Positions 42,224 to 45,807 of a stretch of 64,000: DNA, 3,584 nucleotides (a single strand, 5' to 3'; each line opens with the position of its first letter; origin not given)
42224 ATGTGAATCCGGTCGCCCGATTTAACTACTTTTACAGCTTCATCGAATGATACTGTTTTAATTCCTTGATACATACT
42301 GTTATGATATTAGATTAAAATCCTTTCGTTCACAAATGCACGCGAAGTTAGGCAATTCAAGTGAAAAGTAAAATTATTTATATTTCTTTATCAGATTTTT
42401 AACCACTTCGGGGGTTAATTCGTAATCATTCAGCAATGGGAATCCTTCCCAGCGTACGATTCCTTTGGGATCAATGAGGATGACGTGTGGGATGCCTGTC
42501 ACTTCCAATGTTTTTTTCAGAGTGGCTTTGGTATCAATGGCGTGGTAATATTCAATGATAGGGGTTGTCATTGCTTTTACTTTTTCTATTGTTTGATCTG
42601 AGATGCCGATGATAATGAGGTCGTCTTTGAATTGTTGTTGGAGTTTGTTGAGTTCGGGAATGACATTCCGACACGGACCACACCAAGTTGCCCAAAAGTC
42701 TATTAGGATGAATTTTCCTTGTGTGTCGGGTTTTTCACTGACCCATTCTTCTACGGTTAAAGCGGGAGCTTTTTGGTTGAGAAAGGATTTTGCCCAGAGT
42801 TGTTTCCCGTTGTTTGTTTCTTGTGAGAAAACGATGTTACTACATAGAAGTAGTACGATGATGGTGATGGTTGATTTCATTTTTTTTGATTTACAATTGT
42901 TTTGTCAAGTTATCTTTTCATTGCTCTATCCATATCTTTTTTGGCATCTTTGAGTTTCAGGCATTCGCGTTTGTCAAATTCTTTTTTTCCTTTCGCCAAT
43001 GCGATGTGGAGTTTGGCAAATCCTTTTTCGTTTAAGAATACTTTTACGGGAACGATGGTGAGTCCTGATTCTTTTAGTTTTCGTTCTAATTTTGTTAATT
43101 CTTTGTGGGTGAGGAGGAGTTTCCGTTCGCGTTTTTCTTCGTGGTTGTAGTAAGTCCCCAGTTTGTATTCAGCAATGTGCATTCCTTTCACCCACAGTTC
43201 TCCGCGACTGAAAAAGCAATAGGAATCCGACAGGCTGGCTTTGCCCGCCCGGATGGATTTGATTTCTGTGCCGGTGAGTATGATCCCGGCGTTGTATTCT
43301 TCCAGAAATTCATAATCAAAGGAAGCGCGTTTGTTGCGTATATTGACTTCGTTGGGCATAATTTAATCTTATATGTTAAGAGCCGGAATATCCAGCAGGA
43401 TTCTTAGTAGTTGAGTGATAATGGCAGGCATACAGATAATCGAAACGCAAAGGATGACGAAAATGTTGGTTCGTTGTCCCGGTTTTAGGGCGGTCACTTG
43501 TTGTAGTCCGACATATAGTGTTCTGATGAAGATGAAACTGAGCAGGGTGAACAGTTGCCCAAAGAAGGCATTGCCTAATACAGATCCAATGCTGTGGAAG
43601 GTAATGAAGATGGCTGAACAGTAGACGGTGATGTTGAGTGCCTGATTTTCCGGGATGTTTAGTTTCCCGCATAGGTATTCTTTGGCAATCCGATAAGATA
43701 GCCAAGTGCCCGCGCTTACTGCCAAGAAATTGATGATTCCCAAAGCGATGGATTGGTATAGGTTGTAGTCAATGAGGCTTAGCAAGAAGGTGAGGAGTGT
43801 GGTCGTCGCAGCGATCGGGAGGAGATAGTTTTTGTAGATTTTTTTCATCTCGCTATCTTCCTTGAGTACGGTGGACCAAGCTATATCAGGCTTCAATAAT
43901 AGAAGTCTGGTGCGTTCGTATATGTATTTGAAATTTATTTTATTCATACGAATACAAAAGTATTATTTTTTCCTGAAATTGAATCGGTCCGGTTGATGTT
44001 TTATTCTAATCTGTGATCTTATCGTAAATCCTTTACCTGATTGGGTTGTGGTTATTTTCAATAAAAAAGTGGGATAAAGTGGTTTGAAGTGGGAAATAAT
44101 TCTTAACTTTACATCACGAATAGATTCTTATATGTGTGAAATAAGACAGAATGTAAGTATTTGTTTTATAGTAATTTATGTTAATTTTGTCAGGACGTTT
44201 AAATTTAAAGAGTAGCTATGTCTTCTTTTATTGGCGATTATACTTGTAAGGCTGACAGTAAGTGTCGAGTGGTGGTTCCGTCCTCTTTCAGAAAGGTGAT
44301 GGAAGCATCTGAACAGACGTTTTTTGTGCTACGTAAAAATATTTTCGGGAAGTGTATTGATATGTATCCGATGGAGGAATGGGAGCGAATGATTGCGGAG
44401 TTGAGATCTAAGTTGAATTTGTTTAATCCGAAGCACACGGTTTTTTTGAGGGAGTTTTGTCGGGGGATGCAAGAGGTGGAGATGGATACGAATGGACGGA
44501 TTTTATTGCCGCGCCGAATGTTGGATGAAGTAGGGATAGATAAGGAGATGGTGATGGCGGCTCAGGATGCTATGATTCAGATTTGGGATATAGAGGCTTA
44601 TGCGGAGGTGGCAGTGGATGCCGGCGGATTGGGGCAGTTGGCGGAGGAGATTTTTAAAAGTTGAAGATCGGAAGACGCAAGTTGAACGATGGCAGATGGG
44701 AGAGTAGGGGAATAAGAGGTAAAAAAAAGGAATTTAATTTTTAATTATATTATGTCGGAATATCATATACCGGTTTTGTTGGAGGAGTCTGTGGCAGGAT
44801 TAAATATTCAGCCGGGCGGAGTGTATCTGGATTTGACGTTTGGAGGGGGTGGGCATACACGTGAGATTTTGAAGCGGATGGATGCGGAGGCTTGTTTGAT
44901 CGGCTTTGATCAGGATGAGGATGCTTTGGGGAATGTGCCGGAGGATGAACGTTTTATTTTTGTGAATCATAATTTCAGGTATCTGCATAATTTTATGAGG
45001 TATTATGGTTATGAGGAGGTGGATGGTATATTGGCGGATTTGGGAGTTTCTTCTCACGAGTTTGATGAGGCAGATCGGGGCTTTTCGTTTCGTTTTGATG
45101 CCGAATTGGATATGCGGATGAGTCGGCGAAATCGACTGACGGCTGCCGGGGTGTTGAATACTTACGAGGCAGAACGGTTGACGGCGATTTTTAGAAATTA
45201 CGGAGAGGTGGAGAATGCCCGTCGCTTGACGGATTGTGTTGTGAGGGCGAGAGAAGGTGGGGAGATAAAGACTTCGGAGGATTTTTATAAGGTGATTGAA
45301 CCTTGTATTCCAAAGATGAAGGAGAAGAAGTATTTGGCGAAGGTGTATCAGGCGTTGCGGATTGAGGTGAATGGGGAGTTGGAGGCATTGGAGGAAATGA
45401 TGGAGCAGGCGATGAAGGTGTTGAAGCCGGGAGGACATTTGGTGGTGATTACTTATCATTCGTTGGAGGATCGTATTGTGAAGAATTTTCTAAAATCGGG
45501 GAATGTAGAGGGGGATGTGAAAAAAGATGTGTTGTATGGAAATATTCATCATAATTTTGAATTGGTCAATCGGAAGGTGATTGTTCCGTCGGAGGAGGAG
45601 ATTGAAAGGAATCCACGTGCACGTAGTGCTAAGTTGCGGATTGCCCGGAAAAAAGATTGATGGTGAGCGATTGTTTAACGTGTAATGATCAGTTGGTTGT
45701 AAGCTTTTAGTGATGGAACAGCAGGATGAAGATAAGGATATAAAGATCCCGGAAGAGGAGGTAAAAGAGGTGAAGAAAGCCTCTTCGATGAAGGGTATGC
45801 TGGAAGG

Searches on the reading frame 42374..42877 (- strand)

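Call 63: search_protein_families(library=pfam, proteins=[window:42374-42877:-], max_evalue=0.00001)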
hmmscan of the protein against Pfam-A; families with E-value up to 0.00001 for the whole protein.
window:42374-42877:- (167 aa): 5 families
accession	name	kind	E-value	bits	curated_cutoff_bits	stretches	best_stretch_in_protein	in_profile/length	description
PF13905.12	Thioredoxin_8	-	3.2e-15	56.7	27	1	54-141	1-94/94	Thioredoxin-like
PF00578.27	AhpC-TSA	-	9.3e-15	55.1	26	1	35-143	3-123/124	AhpC/TSA family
PF00085.26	Thioredoxin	-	6.1e-13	49.1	23.5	1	53-96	17-60/103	Thioredoxin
PF08534.16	Redoxin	-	2.1e-12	47.5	26.6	1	51-144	25-131/148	Redoxin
PF13098.12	Thioredoxin_2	-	1.8e-07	31.9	27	1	53-145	4-93/104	Thioredoxin-like domain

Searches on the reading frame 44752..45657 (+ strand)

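Call 63: search_protein_families(library=pfam, proteins=[window:44752-45657:+], max_evalue=0.00001)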
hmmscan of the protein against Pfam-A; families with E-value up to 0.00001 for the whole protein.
window:44752-45657:+ (302 aa): 2 families
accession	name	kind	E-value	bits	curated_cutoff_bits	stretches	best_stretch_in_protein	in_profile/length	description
PF01795.25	Methyltransf_5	-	1.8e-96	323.7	27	1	4-300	3-308/309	MraW methylase family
PF01728.25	FtsJ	-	8.5e-08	32.8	24.1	1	17-107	16-112/181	FtsJ-like methyltransferase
